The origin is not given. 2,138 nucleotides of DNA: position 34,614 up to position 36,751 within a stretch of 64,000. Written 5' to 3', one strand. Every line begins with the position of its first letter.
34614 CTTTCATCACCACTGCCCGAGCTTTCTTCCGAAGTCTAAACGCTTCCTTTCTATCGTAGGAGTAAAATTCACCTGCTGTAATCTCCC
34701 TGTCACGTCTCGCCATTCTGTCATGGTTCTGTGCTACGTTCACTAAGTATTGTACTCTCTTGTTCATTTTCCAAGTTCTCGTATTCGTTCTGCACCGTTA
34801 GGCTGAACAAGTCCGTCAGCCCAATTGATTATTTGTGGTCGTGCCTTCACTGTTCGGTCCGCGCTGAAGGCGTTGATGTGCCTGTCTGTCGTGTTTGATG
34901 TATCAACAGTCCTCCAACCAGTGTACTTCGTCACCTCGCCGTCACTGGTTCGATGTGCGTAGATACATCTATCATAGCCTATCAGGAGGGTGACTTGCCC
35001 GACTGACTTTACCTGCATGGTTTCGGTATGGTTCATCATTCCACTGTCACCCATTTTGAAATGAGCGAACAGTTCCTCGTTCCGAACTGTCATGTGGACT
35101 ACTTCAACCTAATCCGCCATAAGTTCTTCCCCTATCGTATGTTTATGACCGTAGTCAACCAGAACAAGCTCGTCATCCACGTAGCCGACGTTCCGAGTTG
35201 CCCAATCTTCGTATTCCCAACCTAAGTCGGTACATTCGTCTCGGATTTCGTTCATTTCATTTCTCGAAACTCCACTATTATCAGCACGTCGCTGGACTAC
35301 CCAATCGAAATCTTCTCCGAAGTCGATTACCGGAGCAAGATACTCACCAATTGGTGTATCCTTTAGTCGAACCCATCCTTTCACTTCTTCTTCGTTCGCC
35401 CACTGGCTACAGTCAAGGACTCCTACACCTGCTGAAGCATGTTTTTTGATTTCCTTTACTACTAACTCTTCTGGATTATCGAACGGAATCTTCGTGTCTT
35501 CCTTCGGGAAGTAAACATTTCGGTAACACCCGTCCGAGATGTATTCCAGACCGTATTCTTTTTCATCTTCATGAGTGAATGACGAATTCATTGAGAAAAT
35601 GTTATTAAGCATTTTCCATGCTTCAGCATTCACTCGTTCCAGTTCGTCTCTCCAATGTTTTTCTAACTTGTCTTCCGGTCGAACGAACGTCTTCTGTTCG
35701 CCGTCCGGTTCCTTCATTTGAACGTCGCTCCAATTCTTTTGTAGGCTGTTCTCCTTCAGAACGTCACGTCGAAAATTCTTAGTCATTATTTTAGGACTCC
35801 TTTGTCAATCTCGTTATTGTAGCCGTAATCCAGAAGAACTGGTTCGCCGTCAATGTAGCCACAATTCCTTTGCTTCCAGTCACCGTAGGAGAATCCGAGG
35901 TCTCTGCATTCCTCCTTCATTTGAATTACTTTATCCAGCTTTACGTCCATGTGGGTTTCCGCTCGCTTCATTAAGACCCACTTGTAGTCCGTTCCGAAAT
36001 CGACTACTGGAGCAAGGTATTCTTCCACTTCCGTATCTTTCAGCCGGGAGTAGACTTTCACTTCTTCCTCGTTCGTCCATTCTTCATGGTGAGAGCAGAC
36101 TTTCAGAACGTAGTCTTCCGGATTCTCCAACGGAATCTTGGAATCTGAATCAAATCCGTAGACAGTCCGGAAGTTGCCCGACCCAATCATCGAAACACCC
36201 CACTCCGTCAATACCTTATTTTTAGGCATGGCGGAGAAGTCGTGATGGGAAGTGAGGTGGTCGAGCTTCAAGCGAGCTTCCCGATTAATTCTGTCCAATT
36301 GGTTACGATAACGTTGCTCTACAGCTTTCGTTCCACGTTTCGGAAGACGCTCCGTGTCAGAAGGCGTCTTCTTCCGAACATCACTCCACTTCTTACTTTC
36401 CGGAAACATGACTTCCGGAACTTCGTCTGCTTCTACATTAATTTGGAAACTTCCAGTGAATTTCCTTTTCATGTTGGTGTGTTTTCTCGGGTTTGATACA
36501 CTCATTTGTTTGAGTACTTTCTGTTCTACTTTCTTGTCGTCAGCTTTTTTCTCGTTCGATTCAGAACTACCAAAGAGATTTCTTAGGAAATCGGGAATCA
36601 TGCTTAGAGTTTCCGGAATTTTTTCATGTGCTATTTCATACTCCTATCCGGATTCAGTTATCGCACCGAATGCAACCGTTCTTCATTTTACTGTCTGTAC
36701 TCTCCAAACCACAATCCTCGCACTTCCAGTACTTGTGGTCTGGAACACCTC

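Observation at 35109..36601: Tandem pair of virus-encoded protein-kinase-like paralogues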

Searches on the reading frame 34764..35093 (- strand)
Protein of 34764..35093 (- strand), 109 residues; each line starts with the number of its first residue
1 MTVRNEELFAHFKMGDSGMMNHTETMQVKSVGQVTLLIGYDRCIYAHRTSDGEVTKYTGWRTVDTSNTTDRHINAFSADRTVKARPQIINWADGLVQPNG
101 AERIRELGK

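Call 64: search_protein_families(library=pfam, proteins=[window:34764-35093:-], max_evalue=0.01)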
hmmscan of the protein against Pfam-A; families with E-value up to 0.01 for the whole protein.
window:34764-35093:- (109 aa): 0 families

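Call 77: search_protein_families(library=phrogs, proteins=[window:34764-35093:-], max_evalue=0.001)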
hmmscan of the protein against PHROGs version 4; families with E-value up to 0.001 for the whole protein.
window:34764-35093:- (109 aa): 0 families

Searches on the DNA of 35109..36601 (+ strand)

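Call 15: search_dna_similar(query=window:35109-36601:+, collection=phages, mode=distant)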
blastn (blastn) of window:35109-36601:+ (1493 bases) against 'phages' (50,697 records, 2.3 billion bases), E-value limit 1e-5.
No match.

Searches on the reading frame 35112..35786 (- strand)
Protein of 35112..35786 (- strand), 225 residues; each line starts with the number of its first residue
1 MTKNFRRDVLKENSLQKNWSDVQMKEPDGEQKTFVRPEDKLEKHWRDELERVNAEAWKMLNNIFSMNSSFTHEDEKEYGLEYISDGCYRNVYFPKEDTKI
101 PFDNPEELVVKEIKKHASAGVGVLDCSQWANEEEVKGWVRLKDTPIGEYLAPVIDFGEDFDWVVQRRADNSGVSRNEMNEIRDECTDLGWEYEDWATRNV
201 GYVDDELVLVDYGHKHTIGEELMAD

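Call 4: search_protein_families(library=pfam, proteins=[window:35112-35786:-], max_evalue=10)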
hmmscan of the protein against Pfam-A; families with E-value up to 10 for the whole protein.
window:35112-35786:- (225 aa): 0 families

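Call 5: search_protein_families(library=phrogs, proteins=[window:35112-35786:-], max_evalue=10)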
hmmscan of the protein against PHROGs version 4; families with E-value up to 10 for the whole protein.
window:35112-35786:- (225 aa): 4 families
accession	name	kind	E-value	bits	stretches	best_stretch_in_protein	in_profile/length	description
phrog_4301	-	unknown function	3e-06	27.9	1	66-218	25-172/225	-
phrog_29137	-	unknown function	0.033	15.6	1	47-119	32-105/105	-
phrog_37194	-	unknown function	0.13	12.7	1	68-139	134-201/237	-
phrog_8348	-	unknown function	0.16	13.6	1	3-63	30-90/127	-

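Call 66: search_protein_families(library=ncbifam, proteins=[window:35112-35786:-], max_evalue=10)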
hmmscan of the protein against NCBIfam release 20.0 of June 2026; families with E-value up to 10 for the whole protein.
window:35112-35786:- (225 aa): 0 families

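Call 67: search_protein_families(library=padloc, proteins=[window:35112-35786:-], max_evalue=10)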
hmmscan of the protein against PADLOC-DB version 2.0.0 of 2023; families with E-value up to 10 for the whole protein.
window:35112-35786:- (225 aa): 0 families
